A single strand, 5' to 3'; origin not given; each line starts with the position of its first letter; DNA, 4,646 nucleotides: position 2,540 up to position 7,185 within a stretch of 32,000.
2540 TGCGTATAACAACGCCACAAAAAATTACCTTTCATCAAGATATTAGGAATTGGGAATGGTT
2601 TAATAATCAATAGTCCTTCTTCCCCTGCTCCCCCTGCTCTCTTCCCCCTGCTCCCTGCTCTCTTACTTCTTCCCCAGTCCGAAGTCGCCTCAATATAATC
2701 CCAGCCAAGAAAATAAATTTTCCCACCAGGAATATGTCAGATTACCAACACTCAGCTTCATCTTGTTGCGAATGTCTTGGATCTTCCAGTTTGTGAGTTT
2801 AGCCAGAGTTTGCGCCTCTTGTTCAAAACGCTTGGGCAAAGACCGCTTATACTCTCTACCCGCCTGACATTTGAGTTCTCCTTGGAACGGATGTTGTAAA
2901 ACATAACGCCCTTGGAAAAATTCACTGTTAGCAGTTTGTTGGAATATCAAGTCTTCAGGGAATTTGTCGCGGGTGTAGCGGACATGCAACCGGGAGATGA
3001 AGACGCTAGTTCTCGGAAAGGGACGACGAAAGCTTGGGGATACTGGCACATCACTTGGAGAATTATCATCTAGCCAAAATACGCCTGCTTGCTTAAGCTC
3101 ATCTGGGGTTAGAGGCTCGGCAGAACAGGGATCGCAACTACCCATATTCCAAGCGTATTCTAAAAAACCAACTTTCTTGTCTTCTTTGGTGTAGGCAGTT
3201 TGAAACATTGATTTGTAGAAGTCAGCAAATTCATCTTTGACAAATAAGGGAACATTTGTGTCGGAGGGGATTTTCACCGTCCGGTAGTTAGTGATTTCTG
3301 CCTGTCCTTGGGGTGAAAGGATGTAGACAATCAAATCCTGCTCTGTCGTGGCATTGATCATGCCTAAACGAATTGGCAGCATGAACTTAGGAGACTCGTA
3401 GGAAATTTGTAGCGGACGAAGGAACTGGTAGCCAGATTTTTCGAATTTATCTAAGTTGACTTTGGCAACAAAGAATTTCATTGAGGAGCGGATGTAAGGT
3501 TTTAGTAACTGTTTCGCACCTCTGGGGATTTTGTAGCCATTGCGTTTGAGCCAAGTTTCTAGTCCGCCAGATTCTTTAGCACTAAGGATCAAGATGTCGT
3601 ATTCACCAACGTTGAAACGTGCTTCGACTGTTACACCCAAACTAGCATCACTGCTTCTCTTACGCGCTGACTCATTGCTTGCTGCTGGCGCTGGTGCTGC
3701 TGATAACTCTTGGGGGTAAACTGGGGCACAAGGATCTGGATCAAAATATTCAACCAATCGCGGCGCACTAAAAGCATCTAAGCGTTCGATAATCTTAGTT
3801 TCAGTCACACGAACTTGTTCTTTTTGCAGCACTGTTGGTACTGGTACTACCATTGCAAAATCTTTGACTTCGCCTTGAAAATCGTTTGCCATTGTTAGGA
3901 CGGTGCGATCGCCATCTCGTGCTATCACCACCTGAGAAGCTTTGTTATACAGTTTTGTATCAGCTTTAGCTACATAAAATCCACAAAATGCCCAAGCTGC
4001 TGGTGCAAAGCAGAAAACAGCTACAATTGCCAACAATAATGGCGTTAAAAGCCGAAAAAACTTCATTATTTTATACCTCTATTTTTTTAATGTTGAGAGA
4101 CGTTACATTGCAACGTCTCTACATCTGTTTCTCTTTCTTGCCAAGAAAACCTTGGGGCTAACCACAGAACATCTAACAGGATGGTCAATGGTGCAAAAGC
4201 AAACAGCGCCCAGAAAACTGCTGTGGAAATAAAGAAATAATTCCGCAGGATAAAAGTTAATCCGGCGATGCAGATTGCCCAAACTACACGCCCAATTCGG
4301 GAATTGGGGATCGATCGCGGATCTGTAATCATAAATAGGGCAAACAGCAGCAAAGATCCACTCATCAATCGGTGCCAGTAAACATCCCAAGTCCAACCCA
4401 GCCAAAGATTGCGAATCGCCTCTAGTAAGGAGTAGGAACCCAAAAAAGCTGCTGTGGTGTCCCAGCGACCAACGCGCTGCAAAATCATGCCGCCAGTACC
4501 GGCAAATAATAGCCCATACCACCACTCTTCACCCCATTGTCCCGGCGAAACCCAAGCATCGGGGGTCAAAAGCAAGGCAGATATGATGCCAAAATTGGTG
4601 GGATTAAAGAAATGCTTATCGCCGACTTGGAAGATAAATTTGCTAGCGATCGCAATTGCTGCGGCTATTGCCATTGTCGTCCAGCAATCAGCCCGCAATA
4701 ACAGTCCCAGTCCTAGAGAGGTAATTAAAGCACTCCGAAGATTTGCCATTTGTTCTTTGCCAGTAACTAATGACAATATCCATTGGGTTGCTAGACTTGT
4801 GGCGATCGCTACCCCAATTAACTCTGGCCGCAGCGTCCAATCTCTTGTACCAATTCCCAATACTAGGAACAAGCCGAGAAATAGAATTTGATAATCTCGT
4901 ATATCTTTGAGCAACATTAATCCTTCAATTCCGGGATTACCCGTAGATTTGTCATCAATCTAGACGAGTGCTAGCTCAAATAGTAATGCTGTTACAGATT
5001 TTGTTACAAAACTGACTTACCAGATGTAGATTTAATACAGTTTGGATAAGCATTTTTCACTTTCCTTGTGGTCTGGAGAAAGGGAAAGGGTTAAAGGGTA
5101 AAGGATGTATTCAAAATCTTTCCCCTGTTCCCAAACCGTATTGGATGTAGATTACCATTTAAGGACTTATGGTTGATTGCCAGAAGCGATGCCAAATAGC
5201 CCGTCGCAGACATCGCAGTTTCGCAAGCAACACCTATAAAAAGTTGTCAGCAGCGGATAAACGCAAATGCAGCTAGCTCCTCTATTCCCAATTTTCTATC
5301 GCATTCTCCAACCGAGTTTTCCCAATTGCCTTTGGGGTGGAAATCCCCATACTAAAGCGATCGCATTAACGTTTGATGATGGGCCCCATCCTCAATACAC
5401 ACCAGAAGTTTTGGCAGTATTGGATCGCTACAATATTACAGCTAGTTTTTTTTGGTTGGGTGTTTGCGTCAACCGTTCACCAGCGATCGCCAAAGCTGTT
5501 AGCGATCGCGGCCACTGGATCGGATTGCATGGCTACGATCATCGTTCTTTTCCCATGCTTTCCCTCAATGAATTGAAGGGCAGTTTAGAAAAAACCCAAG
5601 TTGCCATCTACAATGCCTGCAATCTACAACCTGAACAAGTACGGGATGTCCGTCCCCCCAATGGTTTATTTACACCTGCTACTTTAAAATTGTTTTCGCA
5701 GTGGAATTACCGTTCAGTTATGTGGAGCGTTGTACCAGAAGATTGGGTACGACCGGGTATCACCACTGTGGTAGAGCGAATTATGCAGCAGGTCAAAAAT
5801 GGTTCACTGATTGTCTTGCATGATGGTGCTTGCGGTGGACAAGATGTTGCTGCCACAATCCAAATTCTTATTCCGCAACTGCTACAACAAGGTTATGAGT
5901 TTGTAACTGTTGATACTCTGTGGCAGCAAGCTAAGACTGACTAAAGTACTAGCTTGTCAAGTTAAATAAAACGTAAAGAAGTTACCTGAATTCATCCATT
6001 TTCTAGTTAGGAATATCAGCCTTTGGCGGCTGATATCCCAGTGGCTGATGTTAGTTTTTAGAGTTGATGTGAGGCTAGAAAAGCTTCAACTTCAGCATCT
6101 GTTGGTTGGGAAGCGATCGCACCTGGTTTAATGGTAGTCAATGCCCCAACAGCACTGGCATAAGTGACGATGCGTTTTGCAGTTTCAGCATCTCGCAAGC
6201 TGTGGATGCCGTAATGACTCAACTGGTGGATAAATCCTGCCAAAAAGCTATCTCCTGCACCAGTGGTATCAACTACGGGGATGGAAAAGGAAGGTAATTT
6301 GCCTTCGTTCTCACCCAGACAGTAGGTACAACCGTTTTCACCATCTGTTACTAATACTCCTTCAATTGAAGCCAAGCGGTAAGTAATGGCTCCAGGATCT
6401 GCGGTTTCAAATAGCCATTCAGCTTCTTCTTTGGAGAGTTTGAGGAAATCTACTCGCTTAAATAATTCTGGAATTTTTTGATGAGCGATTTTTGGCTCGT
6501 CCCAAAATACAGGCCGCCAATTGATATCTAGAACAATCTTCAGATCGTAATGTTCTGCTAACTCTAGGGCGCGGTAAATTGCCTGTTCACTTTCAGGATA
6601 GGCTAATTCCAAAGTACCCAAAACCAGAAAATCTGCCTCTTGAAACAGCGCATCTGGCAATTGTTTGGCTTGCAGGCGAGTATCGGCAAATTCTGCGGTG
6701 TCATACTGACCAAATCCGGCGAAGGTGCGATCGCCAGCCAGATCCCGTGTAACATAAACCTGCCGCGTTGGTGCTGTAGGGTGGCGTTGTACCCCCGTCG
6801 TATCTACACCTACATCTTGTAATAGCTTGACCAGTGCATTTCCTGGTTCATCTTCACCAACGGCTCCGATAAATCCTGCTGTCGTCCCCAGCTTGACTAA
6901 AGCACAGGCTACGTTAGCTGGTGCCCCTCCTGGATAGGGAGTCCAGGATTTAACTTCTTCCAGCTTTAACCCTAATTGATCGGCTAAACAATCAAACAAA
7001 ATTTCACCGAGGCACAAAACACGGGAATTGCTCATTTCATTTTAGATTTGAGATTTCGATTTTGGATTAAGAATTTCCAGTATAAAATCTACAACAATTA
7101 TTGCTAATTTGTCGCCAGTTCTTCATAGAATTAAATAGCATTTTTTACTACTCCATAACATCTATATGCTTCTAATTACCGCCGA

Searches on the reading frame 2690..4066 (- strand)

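Call 48: search_protein_families(library=pfam, proteins=[window:2690-4066:-], max_evalue=0.001)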
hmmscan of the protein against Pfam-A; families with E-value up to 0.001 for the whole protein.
window:2690-4066:- (458 aa): 1 family
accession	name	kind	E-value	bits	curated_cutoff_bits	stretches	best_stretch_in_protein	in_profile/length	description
PF10092.14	DUF2330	-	1.7e-73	247.7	24.7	1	22-375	1-278/279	Uncharacterized protein conserved in bacteria (DUF2330)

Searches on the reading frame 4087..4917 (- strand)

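Call 48: search_protein_families(library=pfam, proteins=[window:4087-4917:-], max_evalue=0.001)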
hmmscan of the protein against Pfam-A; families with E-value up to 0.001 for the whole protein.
window:4087-4917:- (276 aa): 1 family
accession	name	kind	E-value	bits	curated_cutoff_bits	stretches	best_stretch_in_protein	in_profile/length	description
PF03116.20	NQR2_RnfD_RnfE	-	2.3e-18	67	27.7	2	131-249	172-287/296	NQR2, RnfD, RnfE family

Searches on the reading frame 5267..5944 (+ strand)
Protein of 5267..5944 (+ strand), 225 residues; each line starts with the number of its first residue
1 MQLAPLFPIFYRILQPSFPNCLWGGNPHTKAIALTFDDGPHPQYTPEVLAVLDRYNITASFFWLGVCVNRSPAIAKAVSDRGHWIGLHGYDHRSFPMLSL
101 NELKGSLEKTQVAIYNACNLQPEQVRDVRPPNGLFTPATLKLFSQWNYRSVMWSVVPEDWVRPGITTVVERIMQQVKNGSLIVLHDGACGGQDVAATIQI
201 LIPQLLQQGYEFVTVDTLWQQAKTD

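Call 48: search_protein_families(library=pfam, proteins=[window:5267-5944:+], max_evalue=0.001)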
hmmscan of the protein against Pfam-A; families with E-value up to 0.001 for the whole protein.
window:5267-5944:+ (225 aa): 1 family
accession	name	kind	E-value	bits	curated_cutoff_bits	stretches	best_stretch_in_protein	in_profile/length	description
PF01522.26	Polysacc_deac_1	-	1.9e-27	96.1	23.1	1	25-150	2-123/124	Polysaccharide deacetylase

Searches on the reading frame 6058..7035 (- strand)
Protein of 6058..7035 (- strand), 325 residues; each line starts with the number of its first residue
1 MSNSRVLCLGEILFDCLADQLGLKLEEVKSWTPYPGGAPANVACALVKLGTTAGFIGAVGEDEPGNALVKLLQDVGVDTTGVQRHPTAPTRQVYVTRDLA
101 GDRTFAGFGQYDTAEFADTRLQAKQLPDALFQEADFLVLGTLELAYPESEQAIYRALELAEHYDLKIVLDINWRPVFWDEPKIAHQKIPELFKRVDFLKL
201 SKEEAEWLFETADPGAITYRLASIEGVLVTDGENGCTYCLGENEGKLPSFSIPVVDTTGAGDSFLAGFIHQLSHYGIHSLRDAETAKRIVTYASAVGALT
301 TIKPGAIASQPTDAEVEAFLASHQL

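Call 48: search_protein_families(library=pfam, proteins=[window:6058-7035:-], max_evalue=0.001)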
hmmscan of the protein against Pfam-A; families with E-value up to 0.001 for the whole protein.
window:6058-7035:- (325 aa): 1 family
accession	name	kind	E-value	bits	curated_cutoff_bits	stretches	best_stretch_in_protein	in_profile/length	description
PF00294.29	PfkB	-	2.5e-55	188.4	25.8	1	5-312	3-301/302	pfkB family carbohydrate kinase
